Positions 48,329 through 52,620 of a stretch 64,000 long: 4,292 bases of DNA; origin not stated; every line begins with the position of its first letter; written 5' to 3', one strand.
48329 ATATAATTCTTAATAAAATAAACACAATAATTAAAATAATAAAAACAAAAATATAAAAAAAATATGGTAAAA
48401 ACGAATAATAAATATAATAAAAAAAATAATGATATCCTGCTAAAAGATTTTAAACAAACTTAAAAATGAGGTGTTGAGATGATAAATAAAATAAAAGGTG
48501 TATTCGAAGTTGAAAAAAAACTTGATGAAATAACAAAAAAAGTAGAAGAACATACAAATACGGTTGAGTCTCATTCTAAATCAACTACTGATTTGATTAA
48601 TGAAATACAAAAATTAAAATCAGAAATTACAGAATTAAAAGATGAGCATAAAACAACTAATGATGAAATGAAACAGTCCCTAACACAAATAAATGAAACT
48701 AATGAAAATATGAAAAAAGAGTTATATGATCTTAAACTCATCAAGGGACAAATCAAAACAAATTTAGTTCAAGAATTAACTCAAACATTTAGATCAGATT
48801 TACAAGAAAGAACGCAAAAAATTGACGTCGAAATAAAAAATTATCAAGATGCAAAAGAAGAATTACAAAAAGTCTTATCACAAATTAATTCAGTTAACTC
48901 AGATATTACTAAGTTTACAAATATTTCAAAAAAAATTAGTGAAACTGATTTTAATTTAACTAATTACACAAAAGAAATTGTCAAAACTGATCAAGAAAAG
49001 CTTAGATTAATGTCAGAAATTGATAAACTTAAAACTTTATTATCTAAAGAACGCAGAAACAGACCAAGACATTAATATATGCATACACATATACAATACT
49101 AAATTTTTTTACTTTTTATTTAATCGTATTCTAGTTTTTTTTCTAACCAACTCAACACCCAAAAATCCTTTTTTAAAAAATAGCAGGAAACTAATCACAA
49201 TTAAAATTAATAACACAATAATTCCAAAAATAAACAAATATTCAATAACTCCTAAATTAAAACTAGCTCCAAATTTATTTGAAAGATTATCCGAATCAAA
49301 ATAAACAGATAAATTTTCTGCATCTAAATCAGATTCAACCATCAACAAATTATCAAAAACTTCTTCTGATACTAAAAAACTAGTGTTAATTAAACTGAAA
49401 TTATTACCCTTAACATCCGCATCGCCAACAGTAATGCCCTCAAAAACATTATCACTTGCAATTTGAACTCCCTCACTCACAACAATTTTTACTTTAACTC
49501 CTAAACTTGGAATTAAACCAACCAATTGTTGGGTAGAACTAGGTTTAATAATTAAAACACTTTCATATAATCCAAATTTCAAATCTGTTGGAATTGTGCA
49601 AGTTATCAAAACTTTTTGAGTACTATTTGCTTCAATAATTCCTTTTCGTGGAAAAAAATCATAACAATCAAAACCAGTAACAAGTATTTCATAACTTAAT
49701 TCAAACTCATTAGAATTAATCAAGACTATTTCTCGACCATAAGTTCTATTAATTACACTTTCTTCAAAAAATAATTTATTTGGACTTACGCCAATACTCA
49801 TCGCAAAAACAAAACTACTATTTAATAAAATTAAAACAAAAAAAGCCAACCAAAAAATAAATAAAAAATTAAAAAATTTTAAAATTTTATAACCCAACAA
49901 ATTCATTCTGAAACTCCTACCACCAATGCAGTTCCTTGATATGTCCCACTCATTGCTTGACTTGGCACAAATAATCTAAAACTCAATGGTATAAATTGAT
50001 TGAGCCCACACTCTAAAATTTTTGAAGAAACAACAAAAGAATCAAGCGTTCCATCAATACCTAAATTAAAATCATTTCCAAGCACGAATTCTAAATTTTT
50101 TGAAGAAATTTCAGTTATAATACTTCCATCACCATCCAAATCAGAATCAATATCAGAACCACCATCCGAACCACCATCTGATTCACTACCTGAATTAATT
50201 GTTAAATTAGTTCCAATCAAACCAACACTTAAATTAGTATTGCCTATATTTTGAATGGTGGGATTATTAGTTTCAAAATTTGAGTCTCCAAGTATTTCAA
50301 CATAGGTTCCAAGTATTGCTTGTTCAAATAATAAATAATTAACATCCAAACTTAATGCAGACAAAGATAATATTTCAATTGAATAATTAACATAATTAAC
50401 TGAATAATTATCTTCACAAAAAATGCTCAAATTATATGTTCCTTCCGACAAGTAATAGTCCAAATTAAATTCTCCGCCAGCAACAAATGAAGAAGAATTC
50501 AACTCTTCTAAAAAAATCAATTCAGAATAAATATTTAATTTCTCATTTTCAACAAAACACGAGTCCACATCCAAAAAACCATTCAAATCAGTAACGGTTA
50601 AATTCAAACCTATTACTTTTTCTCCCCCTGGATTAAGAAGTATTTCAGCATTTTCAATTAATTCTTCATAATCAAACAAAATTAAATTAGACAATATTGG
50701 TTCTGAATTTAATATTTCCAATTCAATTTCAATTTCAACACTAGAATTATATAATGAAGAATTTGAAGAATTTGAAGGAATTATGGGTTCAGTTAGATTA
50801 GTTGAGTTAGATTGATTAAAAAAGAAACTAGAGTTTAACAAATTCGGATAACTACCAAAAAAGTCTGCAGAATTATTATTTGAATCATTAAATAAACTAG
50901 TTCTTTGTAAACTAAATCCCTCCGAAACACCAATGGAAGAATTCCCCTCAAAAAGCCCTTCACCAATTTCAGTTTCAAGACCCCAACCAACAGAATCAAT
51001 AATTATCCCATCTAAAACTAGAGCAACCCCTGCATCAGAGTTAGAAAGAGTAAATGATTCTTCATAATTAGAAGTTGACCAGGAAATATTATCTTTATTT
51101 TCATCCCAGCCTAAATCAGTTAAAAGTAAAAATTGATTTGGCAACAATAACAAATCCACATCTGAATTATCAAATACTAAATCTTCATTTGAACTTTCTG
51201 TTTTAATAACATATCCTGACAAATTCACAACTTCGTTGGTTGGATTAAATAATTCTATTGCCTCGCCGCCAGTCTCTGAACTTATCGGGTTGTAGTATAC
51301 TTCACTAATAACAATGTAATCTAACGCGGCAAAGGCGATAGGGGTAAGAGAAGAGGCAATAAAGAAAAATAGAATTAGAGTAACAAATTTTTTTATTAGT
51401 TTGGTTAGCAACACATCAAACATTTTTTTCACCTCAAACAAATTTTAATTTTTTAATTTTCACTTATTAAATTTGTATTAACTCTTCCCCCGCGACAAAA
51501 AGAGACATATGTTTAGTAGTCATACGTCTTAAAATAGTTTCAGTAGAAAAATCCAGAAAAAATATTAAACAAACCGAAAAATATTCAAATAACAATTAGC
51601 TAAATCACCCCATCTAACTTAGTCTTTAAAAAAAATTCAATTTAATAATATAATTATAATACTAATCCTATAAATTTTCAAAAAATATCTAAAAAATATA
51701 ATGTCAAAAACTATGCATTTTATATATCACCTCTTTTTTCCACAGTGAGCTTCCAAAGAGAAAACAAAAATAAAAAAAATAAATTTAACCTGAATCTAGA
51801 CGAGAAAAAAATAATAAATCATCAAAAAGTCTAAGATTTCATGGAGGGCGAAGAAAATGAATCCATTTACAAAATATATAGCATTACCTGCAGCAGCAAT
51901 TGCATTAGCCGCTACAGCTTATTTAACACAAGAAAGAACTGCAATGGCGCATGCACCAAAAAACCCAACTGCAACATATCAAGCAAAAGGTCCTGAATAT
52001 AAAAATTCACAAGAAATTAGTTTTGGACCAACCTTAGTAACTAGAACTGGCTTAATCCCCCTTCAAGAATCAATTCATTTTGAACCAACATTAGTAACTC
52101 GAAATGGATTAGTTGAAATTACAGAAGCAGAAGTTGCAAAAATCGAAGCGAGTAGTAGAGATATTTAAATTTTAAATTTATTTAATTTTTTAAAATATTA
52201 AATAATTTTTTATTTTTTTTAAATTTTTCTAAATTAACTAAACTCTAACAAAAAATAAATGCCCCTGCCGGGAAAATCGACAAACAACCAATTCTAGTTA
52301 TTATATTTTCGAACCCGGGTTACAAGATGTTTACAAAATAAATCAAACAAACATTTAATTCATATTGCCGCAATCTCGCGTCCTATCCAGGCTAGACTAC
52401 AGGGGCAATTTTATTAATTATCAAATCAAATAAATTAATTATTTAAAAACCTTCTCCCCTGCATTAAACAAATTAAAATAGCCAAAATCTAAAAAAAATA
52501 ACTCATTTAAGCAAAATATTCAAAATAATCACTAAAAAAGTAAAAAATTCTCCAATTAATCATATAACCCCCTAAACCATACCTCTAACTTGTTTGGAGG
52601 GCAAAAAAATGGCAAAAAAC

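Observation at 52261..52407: tRNA gene that appears to carry two introns, one at a non-canonical T-loop position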

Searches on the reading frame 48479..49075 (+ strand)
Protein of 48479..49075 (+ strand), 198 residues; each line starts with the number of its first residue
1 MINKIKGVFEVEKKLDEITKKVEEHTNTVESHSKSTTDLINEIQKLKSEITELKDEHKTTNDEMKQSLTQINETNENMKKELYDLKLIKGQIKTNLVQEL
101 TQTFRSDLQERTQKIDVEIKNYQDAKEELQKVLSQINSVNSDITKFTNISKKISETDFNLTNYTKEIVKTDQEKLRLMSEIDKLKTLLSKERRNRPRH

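Call 44: search_protein_families(library=pfam, proteins=[window:48479-49075:+], max_evalue=0.001)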
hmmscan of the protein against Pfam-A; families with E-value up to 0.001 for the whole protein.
window:48479-49075:+ (198 aa): 2 families
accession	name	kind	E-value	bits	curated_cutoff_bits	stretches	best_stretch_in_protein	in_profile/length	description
PF00015.26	MCPsignal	-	0.0004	20.7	34.6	0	4-80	90-170/172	Methyl-accepting chemotaxis protein (MCP) signalling domain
PF25764.1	KIF21A_4th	-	0.00061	19.9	33.1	0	10-86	108-180/183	KIF21A-like domain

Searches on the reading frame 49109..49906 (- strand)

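Call 44: search_protein_families(library=pfam, proteins=[window:49109-49906:-], max_evalue=0.001)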
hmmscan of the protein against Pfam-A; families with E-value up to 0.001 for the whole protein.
window:49109-49906:- (265 aa): 1 family
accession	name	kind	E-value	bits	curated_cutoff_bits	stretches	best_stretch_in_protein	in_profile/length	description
PF22076.2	Cep192_D6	-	7.2e-05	23.4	35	1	39-104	5-69/101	Cep192 domain 6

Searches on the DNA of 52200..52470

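Call 12: search_rna_families(source=window, start=52200, end=52470, threshold=evalue, max_evalue=10, show_alignments=3)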
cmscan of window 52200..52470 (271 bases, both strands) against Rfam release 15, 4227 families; matches with E-value up to 10: 2.
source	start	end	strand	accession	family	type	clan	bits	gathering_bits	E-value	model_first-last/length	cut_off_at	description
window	52334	52369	+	RF01102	PK1-TEV_CVMV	Cis-reg; leader;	-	15.1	40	9.4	1-37/37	no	5'-leader pseudoknot of TEV/CVMV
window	52341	52432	-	RF02288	TtnuCD11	Gene; snRNA; snoRNA; CD-box;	-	12.9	70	1.3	1-74/74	no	Tetrahymena snoRNA TtnuCD11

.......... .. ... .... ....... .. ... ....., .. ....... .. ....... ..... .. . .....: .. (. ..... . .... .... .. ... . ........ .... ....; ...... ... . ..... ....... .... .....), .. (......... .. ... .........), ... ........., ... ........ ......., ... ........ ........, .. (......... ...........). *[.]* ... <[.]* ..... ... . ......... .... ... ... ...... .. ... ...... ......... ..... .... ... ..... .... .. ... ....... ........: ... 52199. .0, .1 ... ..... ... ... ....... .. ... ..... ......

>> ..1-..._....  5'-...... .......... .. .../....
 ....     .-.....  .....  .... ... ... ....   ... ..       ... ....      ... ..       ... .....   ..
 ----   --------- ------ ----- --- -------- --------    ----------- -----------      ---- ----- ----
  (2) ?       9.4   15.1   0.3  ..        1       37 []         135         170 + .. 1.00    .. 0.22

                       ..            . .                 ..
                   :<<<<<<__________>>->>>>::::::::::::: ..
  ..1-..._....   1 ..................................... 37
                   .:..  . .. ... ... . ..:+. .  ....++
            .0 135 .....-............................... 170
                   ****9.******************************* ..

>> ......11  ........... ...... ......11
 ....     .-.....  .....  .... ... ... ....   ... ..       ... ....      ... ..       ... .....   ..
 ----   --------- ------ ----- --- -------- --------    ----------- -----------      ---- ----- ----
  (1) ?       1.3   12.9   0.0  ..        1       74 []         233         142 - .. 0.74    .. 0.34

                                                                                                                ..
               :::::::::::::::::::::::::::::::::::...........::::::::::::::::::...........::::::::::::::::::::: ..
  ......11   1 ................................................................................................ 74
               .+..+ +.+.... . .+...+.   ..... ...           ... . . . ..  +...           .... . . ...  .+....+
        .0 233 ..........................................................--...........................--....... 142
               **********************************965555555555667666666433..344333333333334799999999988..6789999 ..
